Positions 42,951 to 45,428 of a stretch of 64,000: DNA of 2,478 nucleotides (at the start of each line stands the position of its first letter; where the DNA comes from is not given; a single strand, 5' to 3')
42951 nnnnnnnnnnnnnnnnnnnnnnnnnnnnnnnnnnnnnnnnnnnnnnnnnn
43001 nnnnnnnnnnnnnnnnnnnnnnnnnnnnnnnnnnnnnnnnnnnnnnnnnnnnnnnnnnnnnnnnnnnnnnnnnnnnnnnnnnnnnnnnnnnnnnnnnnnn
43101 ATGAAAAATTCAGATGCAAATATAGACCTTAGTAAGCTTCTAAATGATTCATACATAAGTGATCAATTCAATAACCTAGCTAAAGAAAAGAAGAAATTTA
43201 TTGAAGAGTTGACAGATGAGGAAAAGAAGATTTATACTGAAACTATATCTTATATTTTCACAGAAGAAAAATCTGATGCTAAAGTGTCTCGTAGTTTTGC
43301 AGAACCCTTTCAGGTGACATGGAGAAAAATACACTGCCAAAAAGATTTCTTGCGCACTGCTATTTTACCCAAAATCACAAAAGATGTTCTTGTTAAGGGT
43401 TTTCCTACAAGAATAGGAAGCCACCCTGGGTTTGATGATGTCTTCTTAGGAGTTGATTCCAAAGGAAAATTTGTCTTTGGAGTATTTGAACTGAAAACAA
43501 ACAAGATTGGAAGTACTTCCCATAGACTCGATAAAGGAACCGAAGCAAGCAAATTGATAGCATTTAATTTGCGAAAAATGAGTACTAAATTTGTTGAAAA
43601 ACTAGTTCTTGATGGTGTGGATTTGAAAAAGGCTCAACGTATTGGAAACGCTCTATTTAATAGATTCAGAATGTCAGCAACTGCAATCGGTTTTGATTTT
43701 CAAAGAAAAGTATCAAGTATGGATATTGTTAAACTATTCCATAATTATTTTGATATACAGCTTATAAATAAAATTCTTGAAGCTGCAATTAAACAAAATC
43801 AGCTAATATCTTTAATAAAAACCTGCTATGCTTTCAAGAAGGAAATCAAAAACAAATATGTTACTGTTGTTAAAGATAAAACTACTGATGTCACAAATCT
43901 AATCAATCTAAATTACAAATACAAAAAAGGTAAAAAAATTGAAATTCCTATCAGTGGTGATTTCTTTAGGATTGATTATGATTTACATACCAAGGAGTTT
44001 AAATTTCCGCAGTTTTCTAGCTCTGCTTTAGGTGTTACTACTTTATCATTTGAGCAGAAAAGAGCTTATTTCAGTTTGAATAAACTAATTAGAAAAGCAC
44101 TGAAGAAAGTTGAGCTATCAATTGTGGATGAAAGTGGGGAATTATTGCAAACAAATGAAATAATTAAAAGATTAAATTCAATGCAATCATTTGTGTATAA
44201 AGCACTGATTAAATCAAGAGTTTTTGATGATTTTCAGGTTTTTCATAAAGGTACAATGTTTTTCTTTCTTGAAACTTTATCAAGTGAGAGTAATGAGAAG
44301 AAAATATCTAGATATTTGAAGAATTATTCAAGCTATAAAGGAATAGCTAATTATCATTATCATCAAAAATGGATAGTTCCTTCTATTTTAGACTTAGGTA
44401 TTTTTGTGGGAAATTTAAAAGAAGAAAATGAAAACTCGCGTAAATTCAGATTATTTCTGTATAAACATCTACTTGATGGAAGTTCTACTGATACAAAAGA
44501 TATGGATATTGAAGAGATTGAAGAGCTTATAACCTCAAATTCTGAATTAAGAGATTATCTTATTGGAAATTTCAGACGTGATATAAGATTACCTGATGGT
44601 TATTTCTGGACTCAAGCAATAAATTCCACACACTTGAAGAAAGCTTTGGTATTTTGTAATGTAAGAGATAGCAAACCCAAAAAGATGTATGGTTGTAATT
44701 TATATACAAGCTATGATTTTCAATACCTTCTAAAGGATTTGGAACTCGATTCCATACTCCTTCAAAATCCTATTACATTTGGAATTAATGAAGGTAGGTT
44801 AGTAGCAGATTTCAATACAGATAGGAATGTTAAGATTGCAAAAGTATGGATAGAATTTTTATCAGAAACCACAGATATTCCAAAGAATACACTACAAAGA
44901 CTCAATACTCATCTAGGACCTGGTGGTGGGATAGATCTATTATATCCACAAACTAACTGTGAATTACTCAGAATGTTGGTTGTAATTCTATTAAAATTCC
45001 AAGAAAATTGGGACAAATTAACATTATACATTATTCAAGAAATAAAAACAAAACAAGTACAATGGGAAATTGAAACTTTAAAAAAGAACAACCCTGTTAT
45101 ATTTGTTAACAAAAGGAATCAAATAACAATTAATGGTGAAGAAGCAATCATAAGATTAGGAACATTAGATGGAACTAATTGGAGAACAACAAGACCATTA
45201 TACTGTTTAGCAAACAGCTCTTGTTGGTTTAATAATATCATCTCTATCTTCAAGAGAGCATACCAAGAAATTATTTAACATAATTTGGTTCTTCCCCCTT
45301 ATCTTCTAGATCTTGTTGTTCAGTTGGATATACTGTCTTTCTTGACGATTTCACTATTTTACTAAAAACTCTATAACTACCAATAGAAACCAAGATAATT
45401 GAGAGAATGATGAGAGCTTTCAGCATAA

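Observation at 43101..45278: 725-aa protein with an Hjc-like PD-(D/E)xK nuclease core and about 570 aa of unrecognised sequence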

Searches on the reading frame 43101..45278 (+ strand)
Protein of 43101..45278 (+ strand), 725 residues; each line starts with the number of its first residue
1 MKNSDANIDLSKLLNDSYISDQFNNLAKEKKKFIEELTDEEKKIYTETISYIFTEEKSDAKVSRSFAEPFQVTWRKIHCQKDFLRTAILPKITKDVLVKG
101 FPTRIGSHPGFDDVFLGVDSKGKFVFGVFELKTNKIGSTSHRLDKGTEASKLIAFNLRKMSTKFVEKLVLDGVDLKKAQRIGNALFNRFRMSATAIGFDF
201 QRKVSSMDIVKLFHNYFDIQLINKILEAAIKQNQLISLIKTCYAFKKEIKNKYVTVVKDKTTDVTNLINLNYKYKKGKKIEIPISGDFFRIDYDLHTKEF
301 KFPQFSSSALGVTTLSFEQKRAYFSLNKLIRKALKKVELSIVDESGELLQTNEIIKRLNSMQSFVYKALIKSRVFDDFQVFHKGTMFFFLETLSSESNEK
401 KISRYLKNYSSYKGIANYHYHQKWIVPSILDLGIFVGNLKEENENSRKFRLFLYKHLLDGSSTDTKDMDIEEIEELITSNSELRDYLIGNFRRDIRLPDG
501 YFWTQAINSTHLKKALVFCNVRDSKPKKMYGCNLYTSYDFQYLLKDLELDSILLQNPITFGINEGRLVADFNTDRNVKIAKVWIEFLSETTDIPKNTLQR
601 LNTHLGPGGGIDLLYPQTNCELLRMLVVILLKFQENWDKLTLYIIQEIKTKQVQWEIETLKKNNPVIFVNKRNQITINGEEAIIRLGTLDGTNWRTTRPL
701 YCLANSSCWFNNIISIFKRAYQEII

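Call 3: search_protein_families(library=pfam, proteins=[window:43101-45278:+], max_evalue=10)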
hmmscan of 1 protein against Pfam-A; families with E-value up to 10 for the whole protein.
window:43101-45278:+ (725 aa): 0 families
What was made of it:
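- On DDE transposons / insertion sequences: No transposase hit (call 3).
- There is no Pfam Hjc match (call 3), and the protein is five times the size of Hjc.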

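Call 4: search_protein_families(library=ncbifam, proteins=[window:43101-45278:+], max_evalue=10)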
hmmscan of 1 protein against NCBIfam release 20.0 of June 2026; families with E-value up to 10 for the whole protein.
window:43101-45278:+ (725 aa): 2 families
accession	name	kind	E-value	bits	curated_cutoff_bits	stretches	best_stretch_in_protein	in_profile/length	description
NF040802.1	Fos_BSH_FosY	exception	0.013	15.8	305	1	562-646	25-108/140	fosfomycin resistance bacillithiol transferase FosY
NF049996.1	NtdP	equivalog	0.025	14.5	280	1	669-716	28-73/168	nucleoside tri-diphosphate phosphatase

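Call 5: search_protein_families(library=padloc, proteins=[window:43101-45278:+], max_evalue=10)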
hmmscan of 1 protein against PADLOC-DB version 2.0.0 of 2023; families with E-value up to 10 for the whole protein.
window:43101-45278:+ (725 aa): 0 families
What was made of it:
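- On Known anti-phage defence systems: No PADLOC hit (call 5).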

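Call 6: search_solved_structures(query=window:43101-45278:+, max_evalue=10)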
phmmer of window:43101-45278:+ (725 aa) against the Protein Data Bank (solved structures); distinct sequences matched with E-value up to 10: 1.
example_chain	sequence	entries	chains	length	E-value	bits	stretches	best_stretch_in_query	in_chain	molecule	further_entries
5x6r_A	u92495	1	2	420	0.7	11.5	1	448-500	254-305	Kynurenine 3-monooxygenase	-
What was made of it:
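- On Hjc Holliday-junction resolvase: No Pfam or PDB match (calls 3, 6).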

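Call 7: find_homologous_proteins(query=window:43101-45278:+, max_evalue=0.001)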
Query window:43101-45278:+ (725 aa): 2 proteins with E <= 0.001 among 8000 candidates.
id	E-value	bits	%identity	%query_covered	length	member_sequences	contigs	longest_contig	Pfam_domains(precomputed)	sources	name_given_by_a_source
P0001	0.0e+0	1622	100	100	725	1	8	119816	-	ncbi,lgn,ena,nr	ncbi:MAG: hypothetical protein KAU62_18295 [Candidatus Heimdallarchaeota archaeon]|nr:hypothetical p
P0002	0.0e+0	1472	91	100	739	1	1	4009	-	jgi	-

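Call 17: find_encoding_contigs(protein=P0002, flank=10000, max_places=6)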
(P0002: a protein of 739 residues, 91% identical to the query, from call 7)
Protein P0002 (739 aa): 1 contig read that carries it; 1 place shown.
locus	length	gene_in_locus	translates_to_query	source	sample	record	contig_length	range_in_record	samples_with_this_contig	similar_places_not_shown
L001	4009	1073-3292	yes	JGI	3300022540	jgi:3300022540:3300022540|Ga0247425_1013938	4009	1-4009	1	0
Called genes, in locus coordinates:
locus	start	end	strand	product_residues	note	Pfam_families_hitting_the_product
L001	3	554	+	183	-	?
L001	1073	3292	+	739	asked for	-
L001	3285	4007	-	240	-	?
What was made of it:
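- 45271..46467 (-): Convergent gene for a 386-398-aa membrane protein of unknown family. It travels with the family gene in this lineage. Also present in L001 (call 17).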

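Call 18: find_encoding_contigs(protein=P0001, flank=10000, max_places=8)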
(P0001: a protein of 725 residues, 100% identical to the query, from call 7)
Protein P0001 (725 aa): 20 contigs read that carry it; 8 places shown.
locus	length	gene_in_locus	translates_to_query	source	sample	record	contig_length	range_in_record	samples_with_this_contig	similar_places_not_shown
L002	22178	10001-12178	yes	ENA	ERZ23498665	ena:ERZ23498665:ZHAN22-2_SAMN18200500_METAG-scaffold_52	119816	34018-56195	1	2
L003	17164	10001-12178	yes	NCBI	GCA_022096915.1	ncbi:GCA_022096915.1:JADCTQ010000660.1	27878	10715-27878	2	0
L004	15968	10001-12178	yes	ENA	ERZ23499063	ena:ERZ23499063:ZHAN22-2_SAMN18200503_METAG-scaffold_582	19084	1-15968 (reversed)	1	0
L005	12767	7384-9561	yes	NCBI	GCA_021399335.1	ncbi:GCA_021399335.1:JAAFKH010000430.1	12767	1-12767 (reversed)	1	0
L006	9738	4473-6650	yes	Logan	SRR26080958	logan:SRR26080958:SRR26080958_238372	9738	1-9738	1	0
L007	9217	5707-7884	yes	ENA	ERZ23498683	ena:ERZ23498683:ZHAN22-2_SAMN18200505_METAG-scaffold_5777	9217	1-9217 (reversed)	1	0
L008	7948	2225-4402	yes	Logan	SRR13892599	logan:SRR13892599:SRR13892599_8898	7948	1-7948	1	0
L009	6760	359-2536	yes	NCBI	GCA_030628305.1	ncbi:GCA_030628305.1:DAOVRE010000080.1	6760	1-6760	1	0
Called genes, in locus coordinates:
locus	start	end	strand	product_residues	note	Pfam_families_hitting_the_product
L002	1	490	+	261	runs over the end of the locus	-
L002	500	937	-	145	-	-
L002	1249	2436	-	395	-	PF01546:Peptidase_M20, PF07687:M20_dimer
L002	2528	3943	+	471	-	PF00890:FAD_binding_2 (weak), PF01134:GIDA, PF01266:DAO (faint), PF01494:FAD_binding_3 (weak), PF01946:Thi4 (weak), PF05834:Lycopene_cycl (weak), PF07992:Pyr_redox_2 (weak), PF12831:FAD_oxidored, +1 more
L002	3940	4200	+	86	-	PF12838:Fer4_7 (faint), PF13183:Fer4_8 (faint), PF12797:Fer4_2 (faint), PF12837:Fer4_6 (faint), PF13237:Fer4_10 (faint), PF00037:Fer4 (faint), PF14697:Fer4_21 (weak), PF13187:Fer4_9 (weak)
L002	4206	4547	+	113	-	PF02036:SCP2 (weak)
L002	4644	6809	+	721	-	PF00403:HMA, PF00122:E1-E2_ATPase, PF00702:Hydrolase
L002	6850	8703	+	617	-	PF00496:SBP_bac_5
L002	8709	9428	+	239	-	PF09754:PAC2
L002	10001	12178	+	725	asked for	-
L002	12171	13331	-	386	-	-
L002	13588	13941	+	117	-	PF00005:ABC_tran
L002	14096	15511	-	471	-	-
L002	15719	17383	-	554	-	PF05048:NosD, PF13229:Beta_helix, PF05048:NosD, PF13229:Beta_helix, PF05048:NosD, PF13229:Beta_helix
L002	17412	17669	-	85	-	-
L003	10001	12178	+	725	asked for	-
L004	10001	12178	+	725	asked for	-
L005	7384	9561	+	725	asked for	-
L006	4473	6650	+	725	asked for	-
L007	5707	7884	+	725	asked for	-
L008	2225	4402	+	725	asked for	-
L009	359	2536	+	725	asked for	-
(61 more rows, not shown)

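Call 23: search_protein_representatives(protein=window:43101-45278:+)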
Query: 725 residues. Proteins with E-value up to 0.001 (for the whole library): 7; up to 1e-10: 7; up to 1e-30: 4. The best 7 are listed.
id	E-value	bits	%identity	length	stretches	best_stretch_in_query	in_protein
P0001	0.0e+00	1621.6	100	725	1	1-725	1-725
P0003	5.0e-62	226.9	35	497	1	277-718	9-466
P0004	6.7e-45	170.3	37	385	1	401-718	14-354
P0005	9.7e-34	133.4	39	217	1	535-718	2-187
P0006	7.5e-27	110.6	28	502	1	52-507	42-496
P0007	7.8e-23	97.3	36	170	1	230-398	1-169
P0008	2.2e-16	76.0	25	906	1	16-533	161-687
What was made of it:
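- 43101..45278 (+): Gene for the 725-aa orphan protein (NCBI KAU62_18295). It is the candidate site-specific nuclease/recombinase of the insertion unit. Only 7 clusters in 1.84e9 proteins (call 23).
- On DDE transposons / insertion sequences: Only one family protein is on record from the window's MAG (calls 7, 23).
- Every member with visible flanks lies in such a unit although the family is extremely rare (call 23). The family is found in only 7 clusters of 1.84e9 proteins (call 23).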

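Call 27: find_homologous_proteins(query=A3, max_evalue=0.001)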
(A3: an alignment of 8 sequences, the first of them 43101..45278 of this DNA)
Query A3 (8 sequences) (725 aa, profile of the alignment): 3 proteins with E <= 0.001 among 8000 candidates.
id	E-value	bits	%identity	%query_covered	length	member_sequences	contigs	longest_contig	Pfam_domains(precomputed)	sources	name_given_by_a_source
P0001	0.0e+0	1192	100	100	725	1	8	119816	-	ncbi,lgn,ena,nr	ncbi:MAG: hypothetical protein KAU62_18295 [Candidatus Heimdallarchaeota archaeon]|nr:hypothetical p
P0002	0.0e+0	1187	91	100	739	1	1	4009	-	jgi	-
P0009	4.7e-49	186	91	17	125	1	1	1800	-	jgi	-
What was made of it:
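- Tried and rejected: The word-indexed homology search found only near-identical proteins, even with the family alignment as query (calls 7, 27).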

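Call 30: find_encoding_contigs(protein=P0008, flank=10000, max_places=4)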
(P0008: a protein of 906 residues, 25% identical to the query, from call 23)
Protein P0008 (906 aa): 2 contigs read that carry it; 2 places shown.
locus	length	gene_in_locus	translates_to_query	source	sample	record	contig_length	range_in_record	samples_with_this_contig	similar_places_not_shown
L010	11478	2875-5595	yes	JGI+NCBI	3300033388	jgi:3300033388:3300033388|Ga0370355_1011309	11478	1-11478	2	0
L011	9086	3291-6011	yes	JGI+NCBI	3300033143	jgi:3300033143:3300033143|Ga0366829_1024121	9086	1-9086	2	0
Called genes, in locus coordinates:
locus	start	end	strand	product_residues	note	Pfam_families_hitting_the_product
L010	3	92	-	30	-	?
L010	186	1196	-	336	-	-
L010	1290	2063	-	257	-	PF02146:SIR2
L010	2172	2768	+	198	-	PF05683:Fumerase_C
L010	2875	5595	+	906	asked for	-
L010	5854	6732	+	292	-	PF05681:Fumerase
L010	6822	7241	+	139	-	PF12893:Lumazine_bd_2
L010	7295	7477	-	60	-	-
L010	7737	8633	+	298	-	PF02897:Peptidase_S9_N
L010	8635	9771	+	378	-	PF02897:Peptidase_S9_N, PF00326:Peptidase_S9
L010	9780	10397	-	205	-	-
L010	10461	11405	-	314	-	-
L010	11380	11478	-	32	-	?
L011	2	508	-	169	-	PF04851:ResIII, PF00270:DEAD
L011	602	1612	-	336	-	-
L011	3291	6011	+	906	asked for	-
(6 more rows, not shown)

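Call 31: find_encoding_contigs(protein=P0006, flank=10000, max_places=4)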
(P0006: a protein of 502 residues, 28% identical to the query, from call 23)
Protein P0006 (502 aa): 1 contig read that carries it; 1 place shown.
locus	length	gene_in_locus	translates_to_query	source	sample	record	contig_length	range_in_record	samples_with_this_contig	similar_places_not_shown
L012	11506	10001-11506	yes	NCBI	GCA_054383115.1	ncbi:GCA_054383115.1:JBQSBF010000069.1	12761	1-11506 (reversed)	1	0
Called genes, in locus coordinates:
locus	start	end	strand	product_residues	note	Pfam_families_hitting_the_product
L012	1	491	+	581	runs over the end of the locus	PF07669:Eco57I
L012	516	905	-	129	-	PF03259:Robl_LC7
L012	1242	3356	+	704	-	PF02629:CoA_binding, PF13380:CoA_binding_2, PF13607:Succ_CoA_lig, PF19045:Ligase_CoA_2, PF13549:ATP-grasp_5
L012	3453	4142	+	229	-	PF02660:G3P_acyltransf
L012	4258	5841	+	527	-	PF13582:Reprolysin_3 (weak)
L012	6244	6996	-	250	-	-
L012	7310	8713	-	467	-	PF13229:Beta_helix, PF05048:NosD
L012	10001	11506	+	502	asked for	?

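Call 32: find_encoding_contigs(protein=P0003, flank=10000, max_places=4)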
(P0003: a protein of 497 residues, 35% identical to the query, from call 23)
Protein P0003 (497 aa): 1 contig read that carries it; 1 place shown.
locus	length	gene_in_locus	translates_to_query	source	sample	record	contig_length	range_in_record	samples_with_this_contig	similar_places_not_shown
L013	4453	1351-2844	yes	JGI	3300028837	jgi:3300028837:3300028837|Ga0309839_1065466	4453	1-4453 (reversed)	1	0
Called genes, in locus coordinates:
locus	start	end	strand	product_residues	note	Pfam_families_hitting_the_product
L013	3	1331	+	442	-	?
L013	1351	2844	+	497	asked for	-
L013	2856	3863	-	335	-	-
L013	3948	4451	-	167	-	?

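Call 33: find_encoding_contigs(protein=P0004, flank=10000, max_places=4)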
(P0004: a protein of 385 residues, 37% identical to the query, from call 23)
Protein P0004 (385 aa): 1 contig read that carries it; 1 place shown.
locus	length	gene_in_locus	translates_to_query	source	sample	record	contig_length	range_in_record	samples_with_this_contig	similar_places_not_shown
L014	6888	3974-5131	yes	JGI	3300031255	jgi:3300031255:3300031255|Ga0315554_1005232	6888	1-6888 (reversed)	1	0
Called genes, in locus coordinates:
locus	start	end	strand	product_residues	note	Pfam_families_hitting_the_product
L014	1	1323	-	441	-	?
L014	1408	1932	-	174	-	-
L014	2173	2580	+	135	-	-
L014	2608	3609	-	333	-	-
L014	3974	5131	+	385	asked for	-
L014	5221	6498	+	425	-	-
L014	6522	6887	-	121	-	?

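Call 34: find_encoding_contigs(protein=P0005, flank=10000, max_places=4)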
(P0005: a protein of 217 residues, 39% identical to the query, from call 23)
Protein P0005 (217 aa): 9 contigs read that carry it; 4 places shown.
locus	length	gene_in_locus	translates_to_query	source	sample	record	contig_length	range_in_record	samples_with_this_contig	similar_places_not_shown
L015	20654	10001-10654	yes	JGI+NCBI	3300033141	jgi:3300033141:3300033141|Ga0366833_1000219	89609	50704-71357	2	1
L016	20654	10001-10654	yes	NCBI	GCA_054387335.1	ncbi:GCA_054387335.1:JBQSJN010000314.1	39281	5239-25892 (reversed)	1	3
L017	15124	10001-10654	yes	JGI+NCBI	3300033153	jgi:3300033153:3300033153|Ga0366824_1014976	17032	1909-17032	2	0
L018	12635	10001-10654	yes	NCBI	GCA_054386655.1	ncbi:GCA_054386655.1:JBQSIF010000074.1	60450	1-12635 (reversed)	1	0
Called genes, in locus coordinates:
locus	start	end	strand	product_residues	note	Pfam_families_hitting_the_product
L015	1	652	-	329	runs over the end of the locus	PF26553:PDDEXK_19, PF13560:HTH_31 (weak), PF01381:HTH_3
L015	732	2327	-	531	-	PF23613:ELP3_N, PF04055:Radical_SAM, PF16199:Radical_SAM_C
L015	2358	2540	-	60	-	PF04758:Ribosomal_S30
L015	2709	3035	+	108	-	-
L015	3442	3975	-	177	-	-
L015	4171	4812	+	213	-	-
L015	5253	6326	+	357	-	PF00082:Peptidase_S8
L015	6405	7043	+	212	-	-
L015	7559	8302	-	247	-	-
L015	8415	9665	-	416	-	PF13620:CarboxypepD_reg (faint), PF01650:Peptidase_C13 (weak)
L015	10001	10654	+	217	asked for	-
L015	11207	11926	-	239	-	PF09754:PAC2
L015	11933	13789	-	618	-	PF00496:SBP_bac_5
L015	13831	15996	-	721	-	PF00403:HMA, PF00122:E1-E2_ATPase, PF00702:Hydrolase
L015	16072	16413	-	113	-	PF02036:SCP2 (weak)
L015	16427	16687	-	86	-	PF12838:Fer4_7 (faint), PF13183:Fer4_8 (faint), PF13187:Fer4_9 (faint), PF12797:Fer4_2 (faint), PF12837:Fer4_6 (weak), PF13237:Fer4_10 (weak), PF00037:Fer4 (weak), PF14697:Fer4_21 (weak), +1 more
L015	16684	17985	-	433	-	PF00890:FAD_binding_2 (weak), PF01134:GIDA, PF01266:DAO (weak), PF01494:FAD_binding_3 (faint), PF01946:Thi4 (weak), PF03486:HI0933_like (faint), PF07992:Pyr_redox_2 (weak), PF12831:FAD_oxidored, +1 more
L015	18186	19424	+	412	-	PF01546:Peptidase_M20, PF07687:M20_dimer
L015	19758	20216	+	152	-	-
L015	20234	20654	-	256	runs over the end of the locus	-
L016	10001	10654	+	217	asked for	-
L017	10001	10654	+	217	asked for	-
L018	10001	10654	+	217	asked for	-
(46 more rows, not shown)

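Call 35: find_encoding_contigs(protein=P0007, flank=10000, max_places=4)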
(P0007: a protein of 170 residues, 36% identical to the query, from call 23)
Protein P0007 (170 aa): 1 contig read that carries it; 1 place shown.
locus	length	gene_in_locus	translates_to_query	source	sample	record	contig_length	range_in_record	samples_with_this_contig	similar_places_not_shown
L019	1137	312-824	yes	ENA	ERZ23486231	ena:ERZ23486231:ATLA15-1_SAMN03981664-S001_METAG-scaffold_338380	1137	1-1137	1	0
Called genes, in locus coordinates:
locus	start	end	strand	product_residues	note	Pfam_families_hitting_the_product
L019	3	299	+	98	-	?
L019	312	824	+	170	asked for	-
